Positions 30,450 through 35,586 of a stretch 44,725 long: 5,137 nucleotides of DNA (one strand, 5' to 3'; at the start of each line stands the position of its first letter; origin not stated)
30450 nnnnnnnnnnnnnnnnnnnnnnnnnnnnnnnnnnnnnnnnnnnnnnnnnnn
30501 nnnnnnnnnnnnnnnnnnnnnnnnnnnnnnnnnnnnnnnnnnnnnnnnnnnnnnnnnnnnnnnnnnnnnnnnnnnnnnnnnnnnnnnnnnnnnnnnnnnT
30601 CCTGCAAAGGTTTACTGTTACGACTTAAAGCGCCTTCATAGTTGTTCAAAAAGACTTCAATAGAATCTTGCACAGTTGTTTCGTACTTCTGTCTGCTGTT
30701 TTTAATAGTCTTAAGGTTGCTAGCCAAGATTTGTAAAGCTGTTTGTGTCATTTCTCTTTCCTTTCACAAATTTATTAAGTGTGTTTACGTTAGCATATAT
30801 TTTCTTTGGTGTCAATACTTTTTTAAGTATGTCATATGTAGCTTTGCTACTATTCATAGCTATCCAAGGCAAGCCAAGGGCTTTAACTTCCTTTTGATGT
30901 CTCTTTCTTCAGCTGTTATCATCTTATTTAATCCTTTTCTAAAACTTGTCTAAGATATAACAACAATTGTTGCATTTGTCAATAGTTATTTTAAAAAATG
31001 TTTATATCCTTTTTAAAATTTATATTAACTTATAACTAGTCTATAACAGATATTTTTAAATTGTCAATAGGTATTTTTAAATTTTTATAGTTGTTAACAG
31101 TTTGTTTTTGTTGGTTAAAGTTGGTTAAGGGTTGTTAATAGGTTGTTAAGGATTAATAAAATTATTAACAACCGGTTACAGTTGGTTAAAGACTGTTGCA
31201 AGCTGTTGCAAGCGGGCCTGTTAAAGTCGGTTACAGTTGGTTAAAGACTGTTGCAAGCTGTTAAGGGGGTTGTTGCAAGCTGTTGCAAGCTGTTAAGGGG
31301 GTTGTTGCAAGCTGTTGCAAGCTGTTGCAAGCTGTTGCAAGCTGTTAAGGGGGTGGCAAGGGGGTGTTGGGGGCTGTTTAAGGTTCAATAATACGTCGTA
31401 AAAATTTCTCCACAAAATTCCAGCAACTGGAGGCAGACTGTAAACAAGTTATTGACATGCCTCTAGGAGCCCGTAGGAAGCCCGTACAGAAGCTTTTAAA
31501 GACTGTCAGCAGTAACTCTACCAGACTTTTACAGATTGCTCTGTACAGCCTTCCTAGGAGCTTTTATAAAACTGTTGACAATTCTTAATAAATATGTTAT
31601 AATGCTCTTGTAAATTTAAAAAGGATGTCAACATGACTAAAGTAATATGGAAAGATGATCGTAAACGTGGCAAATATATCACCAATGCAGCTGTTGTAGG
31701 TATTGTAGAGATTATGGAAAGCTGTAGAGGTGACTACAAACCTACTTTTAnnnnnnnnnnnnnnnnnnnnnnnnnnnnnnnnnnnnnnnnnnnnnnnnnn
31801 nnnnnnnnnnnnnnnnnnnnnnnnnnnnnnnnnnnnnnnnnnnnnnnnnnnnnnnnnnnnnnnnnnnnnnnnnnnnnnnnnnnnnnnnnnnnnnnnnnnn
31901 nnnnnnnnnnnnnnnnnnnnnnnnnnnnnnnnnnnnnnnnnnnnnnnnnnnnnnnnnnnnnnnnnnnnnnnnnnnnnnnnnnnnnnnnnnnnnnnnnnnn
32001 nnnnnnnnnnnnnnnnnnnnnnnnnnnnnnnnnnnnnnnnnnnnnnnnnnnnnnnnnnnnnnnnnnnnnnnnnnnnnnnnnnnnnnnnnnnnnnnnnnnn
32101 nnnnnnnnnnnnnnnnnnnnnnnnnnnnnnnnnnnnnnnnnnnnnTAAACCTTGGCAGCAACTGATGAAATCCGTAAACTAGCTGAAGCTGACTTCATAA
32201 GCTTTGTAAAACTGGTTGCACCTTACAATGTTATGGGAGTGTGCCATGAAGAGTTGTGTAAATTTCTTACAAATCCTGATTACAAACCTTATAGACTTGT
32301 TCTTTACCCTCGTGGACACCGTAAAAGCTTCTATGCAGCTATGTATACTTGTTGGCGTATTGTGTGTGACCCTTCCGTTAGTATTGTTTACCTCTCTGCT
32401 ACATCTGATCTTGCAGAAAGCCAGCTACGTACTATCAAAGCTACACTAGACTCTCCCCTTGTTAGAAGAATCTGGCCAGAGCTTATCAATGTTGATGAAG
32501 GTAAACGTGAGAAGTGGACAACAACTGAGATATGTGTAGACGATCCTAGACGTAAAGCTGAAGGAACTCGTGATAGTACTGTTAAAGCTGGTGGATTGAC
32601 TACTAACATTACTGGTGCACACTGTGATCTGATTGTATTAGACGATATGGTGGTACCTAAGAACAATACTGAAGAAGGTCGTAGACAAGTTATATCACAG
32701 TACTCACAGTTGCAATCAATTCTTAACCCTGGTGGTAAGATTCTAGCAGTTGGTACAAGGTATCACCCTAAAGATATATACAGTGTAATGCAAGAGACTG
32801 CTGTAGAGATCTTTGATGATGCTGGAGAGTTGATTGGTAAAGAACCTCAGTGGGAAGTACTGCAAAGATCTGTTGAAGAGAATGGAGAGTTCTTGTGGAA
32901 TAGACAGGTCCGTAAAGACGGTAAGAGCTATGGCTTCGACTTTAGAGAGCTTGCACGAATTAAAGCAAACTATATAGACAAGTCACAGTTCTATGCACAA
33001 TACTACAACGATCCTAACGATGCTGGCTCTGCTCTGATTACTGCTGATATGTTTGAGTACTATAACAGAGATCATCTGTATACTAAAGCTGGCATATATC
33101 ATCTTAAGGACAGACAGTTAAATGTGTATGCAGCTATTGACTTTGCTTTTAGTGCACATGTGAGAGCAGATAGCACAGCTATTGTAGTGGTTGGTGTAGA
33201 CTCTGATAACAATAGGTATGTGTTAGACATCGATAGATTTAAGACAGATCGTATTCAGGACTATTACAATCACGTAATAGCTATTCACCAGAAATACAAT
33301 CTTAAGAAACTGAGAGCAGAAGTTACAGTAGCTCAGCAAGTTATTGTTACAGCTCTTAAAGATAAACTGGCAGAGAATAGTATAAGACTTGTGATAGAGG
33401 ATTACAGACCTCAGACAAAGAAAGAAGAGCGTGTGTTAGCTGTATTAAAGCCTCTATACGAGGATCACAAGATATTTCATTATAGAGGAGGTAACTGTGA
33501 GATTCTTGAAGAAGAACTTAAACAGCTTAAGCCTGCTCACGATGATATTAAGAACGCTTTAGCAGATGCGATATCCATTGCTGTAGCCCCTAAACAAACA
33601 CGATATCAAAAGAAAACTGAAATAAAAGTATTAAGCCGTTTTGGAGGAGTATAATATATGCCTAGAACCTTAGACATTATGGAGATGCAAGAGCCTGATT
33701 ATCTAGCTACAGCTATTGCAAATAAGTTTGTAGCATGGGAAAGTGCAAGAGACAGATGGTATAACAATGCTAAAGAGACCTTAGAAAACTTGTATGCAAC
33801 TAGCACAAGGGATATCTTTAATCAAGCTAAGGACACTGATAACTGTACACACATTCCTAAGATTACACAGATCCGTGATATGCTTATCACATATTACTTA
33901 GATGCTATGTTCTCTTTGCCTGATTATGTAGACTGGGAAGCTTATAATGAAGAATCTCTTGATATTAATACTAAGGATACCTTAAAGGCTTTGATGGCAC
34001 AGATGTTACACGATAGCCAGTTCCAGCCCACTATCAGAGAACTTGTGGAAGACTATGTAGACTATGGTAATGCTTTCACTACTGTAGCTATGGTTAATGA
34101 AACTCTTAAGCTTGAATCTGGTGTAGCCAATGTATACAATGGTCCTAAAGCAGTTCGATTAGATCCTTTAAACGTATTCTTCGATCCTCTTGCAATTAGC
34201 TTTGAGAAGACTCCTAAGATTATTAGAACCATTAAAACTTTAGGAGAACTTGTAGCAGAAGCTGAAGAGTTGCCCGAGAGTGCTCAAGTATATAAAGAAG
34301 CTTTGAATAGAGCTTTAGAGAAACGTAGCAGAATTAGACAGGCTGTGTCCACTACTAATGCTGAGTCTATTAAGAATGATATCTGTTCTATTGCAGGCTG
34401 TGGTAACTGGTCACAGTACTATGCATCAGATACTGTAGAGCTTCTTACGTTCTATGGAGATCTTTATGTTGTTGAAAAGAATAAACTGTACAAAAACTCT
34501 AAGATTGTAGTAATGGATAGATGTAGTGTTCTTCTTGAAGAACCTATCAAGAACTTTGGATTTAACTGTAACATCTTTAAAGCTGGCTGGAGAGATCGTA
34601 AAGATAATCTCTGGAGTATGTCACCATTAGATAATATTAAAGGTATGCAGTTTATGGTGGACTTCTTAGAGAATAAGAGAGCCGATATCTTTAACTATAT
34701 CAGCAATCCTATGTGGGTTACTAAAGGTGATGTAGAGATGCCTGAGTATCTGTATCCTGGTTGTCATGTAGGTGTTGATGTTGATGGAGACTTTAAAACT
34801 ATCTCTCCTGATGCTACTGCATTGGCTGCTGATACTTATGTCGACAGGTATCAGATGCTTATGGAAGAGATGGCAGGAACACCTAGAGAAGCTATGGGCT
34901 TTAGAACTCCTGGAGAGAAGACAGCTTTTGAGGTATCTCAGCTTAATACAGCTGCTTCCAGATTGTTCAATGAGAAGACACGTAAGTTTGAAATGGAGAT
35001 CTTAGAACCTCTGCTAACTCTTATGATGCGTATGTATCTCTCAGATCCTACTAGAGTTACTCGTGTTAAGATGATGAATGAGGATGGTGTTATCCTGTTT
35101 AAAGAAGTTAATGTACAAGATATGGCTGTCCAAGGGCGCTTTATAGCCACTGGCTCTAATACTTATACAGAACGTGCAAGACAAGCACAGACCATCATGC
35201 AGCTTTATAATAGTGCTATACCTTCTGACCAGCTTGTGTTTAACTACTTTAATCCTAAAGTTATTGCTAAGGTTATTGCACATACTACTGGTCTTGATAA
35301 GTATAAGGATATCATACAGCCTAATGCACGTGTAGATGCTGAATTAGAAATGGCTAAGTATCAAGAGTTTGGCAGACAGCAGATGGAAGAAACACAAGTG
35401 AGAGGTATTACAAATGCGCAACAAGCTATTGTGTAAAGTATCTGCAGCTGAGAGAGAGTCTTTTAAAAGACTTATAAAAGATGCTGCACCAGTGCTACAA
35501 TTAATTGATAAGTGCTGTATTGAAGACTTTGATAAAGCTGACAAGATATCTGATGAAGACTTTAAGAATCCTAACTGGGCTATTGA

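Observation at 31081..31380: Iteron-like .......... array with nested 34-bp direct repeats and clustered G5 tracts. Candidate replication origin.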

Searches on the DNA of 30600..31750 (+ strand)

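Call 5: search_dna_similar(query=window:30700-31700:+, collection=phages, mode=distant, max_rows=30)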
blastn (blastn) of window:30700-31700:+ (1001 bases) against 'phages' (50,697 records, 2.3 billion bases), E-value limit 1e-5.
Records with a match: 2; places in all: 4; records where one place covers at least 80% of the query: 0.
Best place of each record, by identity: 60-80% 2.
By first word of the organism name: Lactococcus 2.
By host as written in the record: Lactococcus lactis subsp. cremoris 2.
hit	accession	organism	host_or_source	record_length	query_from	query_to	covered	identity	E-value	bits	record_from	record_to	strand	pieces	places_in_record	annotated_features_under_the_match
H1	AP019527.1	Lactococcus phage phiQ1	Lactococcus lactis subsp. cremoris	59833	876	958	8%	77.4%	1e-6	62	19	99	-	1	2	none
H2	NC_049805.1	Lactococcus phage phiQ1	Lactococcus lactis subsp. cremoris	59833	876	958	8%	77.4%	1e-6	62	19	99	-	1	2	none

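Call 55: search_rna_families(source=window, start=30600, end=31750, threshold=evalue, max_evalue=1)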
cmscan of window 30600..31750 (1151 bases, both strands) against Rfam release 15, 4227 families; matches with E-value up to 1: 1.
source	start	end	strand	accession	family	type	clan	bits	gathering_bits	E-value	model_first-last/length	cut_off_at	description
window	30901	30981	-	RF02439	SpF56_sRNA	Gene; sRNA;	-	23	80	0.62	1-99/99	no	Streptococcus sRNA SpF56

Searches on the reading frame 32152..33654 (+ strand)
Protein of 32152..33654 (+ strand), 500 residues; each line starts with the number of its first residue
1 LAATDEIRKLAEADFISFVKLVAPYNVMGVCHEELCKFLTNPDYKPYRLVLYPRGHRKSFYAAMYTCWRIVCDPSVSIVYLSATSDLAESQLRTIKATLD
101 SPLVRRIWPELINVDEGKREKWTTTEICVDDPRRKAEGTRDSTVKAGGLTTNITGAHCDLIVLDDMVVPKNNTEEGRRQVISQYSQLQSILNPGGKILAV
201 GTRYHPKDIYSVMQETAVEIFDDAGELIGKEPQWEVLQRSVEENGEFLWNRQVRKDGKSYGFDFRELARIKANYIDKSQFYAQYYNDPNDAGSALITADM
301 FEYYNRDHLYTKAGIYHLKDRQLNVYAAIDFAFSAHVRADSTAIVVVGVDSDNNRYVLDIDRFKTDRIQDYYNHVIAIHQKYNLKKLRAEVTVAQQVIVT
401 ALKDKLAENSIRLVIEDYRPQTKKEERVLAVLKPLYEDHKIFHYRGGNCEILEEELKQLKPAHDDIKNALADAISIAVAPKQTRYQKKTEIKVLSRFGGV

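Call 7: search_protein_families(library=phrogs, proteins=[window:32152-33654:+])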
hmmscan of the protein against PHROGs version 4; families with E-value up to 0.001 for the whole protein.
window:32152-33654:+ (500 aa): 6 families
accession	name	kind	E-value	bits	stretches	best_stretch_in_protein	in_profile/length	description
phrog_38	-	head and packaging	4.3e-91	307.7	1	6-487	266-713/760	terminase large subunit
phrog_20726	-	unknown function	2.1e-40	139.5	1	323-498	1-192/199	-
phrog_4758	-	head and packaging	8e-18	65.7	1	5-219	10-223/243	terminase large subunit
phrog_17672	-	head and packaging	4.4e-11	43.3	1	33-212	55-226/395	terminase large subunit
phrog_2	-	head and packaging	1.2e-09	38.5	1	47-443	279-550/807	terminase large subunit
phrog_979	-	head and packaging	2.1e-05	24.4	1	302-476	414-598/642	terminase large subunit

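Call 8: search_protein_families(library=pfam, proteins=[window:32152-33654:+], max_evalue=0.01)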
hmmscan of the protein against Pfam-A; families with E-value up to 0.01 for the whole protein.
window:32152-33654:+ (500 aa): 2 families
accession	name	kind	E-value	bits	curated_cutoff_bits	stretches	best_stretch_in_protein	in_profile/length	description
PF22530.2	Terminase-T7_RNaseH-like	-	1.7e-09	38.3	27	1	340-441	9-108/108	Terminase Bacteriophage T7, Ribonuclease H-like domain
PF17289.8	Terminase_6C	-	0.00012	22.5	22.6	1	328-474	2-152/155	Terminase RNaseH-like domain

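Call 12: search_dna_similar(query=window:32152-33654:+, collection=phages, mode=protein, max_rows=30)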
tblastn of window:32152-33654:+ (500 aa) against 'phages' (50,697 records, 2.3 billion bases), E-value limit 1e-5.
Records with a match: 1974; places in all: 1979; records where one place covers at least 80% of the query: 196.
Best place of each record, by identity: <60% 1974.
By first word of the organism name: Klebsiella 652; Escherichia 280; Pseudomonas 194; Salmonella 92; Vibrio 85; Yersinia 71; Helicobacter 34; Synechococcus 33; Streptomyces 29; Prochlorococcus 27; and 79 more.
By host as written in the record: Klebsiella pneumoniae 357; - 281; Escherichia coli 99; Pseudomonas putida KT2440 and Paw85 50; Yersinia pestis 38; Vibrio cholerae 32; Salmonella enterica subsp. enterica serovar Typhi 30; Klebsiella pneumoniae 135080 30; and 483 more.
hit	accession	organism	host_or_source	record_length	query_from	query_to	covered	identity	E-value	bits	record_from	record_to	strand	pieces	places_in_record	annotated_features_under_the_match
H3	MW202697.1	Caudoviricetes sp.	Manatee Spring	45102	7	500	99%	54.9%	9e-173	545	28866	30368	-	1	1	terminase large subunit | hypothetical protein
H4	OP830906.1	Methylophilales phage MEP401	Methylophilales bacterium FZCC0133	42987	1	500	100%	53.0%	2e-170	538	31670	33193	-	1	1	terminase large subunit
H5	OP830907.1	Methylophilales phage MEP402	Methylophilales bacterium FZCC0133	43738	1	500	100%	53.0%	1e-169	536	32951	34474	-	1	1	terminase large subunit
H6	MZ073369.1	Vibrio phage VP41s3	Vibrio parahaemolyticus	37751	1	500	100%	52.3%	4e-157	500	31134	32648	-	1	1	terminase large subunit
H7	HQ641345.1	Vibrio phage ICP2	Vibrio cholerae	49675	1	500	100%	50.5%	3e-161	511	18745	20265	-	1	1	20: conserved hypothetical protein | 21: conserved hypothetical protein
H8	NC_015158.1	Vibrio phage ICP2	Vibrio cholerae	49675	1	500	100%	50.5%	3e-161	511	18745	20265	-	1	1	20: hypothetical protein | 21: hypothetical protein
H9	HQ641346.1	Vibrio phage ICP2_2006_A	Vibrio cholerae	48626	1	500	100%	50.3%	1e-160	510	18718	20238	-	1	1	hypothetical protein (x2)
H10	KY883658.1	Vibrio phage JSF27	Vibrio cholerae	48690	1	500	100%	50.3%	1e-160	510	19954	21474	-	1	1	terminase large subunit | hypothetical protein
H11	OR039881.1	Vibrio phage JPW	Vibrio cholerae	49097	1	500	100%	50.3%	1e-160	510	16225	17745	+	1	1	hypothetical protein (x2)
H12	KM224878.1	Vibrio phage ICP2_2011_A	Vibrio cholerae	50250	1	500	100%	50.3%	1e-160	510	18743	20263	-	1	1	hypothetical protein (x2)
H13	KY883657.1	Vibrio phage JSF23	Vibrio cholerae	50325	1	500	100%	50.3%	1e-160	510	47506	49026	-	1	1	terminase large subunit | hypothetical protein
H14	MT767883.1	Vibrio phage Saratov-15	water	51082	1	500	100%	50.3%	1e-160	510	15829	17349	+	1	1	hypothetical protein (x2)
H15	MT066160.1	Vibrio phage Saratov-12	Vibrio cholerae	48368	1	500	100%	50.3%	2e-160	509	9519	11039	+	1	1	hypothetical protein (x2)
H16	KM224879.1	Vibrio phage ICP2_2013_A_Haiti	Vibrio cholerae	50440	1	500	100%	50.3%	1e-147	473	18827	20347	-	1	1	hypothetical protein (x2)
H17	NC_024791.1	Vibrio phage ICP2_2013_A_Haiti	Vibrio cholerae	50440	1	500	100%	50.3%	1e-147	473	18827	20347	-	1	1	hypothetical protein (x2)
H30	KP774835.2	Citrobacter phage CVT22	Citrobacter sp. TM1552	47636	6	500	99%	48.5%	8e-155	493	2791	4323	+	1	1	putative terminase large subunit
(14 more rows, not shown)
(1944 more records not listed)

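Call 22: get_annotated_region(hit=H30, flank=4000)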
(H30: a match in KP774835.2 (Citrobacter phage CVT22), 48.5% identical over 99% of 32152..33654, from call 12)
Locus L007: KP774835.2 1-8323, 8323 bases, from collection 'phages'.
description: Citrobacter phage CVT22, complete genome.
organism: Citrobacter phage CVT22 (NCBI taxid 1622234)
taxonomy: Viruses; Duplodnaviria; Heunggongvirae; Uroviricota; Caudoviricetes; Zobellviridae; Citrovirus; Citrovirus coptotermitis
host: Citrobacter sp. TM1552; source: -; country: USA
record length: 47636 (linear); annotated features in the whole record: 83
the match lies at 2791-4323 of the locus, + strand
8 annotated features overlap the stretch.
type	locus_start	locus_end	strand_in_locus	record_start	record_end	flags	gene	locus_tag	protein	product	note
CDS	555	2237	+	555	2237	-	-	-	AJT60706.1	putative tail protein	-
CDS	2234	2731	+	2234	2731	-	-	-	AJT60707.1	hypothetical protein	-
CDS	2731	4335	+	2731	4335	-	-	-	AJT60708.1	putative terminase large subunit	-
CDS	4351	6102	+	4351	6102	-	-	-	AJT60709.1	putative portal protein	-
CDS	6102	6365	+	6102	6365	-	-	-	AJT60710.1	hypothetical protein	-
CDS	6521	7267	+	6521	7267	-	-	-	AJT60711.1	putative porin superfamily protein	-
CDS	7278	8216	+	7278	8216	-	-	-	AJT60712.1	putative major capsid protein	-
CDS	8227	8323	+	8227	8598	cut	-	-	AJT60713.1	hypothetical protein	-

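Call 23: get_annotated_region(hit=H8, flank=4000)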
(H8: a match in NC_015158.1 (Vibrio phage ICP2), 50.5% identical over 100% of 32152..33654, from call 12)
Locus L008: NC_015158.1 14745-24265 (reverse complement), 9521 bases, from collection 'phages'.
description: Vibrio phage ICP2, complete genome.
organism: Vibrio phage ICP2 (NCBI taxid 979533)
taxonomy: Viruses; Duplodnaviria; Heunggongvirae; Uroviricota; Caudoviricetes; Zobellviridae; Icepovirus; Icepovirus bengalense
host: Vibrio cholerae; source: -; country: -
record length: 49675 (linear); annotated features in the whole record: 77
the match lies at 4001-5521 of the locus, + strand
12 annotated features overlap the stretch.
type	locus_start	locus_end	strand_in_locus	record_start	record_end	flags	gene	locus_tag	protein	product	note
CDS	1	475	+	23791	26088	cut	25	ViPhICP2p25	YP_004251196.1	tail fiber protein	-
CDS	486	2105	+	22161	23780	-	24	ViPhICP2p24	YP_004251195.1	tail fiber protein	similar to NP_899545.1 long tail fiber distal subunit in Vibrio phage KVP40 protein motif 34in PHA02584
CDS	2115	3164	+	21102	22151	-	23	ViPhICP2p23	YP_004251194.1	hypothetical protein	-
CDS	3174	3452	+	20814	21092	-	22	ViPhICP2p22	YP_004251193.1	hypothetical protein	similar to NP_758930.1 ORF38 in Vibrio phage VHML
CDS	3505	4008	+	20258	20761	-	21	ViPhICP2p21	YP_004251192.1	hypothetical protein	similar to YP_001294643.1 hypothetical protein ORF050 in Pseudomonas phage PA11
CDS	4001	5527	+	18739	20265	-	20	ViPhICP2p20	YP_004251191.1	hypothetical protein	putative DNA packaging protein; similar to YP_001294642.1 hypothetical protein ORF049 in Pseudomonas phage PA11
CDS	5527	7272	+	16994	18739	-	19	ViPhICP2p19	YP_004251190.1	head-tail adaptor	putative head-tail connector protein; similar to YP_001294640.1 hypothetical protein ORF047 in Pseudomonas phage PA11, ...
CDS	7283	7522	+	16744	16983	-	18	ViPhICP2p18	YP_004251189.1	hypothetical protein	similar to YP_001294639.1 hypothetical protein ORF046 in Pseudomonas phage PA11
regulatory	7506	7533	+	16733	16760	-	-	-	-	promoter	similar to consensus Escherichia coli sigma70 promoter TTGACA(N15-17)TATAAT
CDS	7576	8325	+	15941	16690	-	17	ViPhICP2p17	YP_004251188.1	hypothetical protein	similar to NP_640319.1 hypothetical protein in Vibrio phage VpV262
CDS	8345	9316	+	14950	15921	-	16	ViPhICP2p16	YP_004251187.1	hypothetical protein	similar to YP_001294637.1 hypothetical protein ORF044 in Pseudomonas phage PA11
CDS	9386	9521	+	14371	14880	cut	15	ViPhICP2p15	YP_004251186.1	hypothetical protein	-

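Call 24: get_annotated_region(hit=H3, flank=4000)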
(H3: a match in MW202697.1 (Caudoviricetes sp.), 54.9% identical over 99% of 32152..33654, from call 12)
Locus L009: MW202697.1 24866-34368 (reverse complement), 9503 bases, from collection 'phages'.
description: Podoviridae sp. isolate ctOsX528, complete genome.
organism: Caudoviricetes sp. (NCBI taxid 2832643)
taxonomy: Viruses; Duplodnaviria; Heunggongvirae; Uroviricota; Caudoviricetes
host: -; source: Manatee Spring; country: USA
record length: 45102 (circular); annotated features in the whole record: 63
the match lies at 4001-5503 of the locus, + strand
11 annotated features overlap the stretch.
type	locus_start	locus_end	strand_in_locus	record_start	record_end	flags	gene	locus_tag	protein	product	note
CDS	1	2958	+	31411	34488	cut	-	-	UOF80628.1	tail fiber protein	-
CDS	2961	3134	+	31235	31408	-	-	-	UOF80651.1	hypothetical protein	-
CDS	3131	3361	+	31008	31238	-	-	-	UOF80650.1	hypothetical protein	-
CDS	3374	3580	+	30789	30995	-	-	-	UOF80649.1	hypothetical protein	-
CDS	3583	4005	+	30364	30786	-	-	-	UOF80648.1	hypothetical protein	-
CDS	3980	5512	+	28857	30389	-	-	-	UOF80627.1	terminase large subunit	-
CDS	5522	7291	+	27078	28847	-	-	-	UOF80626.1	head to tail connecting protein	-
CDS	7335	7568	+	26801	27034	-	-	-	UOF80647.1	colicin immunity protein/pyocin immunity protein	-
CDS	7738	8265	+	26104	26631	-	-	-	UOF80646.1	hypothetical protein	-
CDS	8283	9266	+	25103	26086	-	-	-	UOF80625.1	major capsid protein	-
CDS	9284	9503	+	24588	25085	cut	-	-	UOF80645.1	hypothetical protein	-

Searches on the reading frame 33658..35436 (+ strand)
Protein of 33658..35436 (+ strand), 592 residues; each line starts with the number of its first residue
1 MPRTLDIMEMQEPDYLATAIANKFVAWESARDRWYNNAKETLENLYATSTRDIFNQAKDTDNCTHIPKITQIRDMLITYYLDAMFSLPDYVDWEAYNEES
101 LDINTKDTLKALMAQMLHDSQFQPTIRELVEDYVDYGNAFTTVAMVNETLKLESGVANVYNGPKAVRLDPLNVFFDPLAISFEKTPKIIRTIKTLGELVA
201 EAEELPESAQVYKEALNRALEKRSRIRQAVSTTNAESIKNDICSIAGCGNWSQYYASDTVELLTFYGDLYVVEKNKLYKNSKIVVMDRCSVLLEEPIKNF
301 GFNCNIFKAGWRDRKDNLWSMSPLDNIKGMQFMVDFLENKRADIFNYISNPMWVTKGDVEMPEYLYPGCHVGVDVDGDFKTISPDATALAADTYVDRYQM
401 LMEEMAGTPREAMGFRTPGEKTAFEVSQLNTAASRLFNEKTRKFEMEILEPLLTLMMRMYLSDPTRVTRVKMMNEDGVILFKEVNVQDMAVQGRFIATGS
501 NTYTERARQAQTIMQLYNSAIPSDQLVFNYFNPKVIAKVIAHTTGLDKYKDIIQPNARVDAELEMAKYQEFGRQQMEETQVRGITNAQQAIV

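Call 7: search_protein_families(library=phrogs, proteins=[window:33658-35436:+])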
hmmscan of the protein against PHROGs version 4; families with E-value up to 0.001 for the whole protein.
window:33658-35436:+ (592 aa): 1 family
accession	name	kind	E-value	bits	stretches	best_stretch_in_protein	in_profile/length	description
phrog_332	-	connector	6e-68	230.6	1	14-590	8-541/560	head-tail adaptor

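Call 8: search_protein_families(library=pfam, proteins=[window:33658-35436:+], max_evalue=0.01)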
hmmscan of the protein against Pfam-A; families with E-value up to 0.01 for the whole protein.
window:33658-35436:+ (592 aa): 0 families
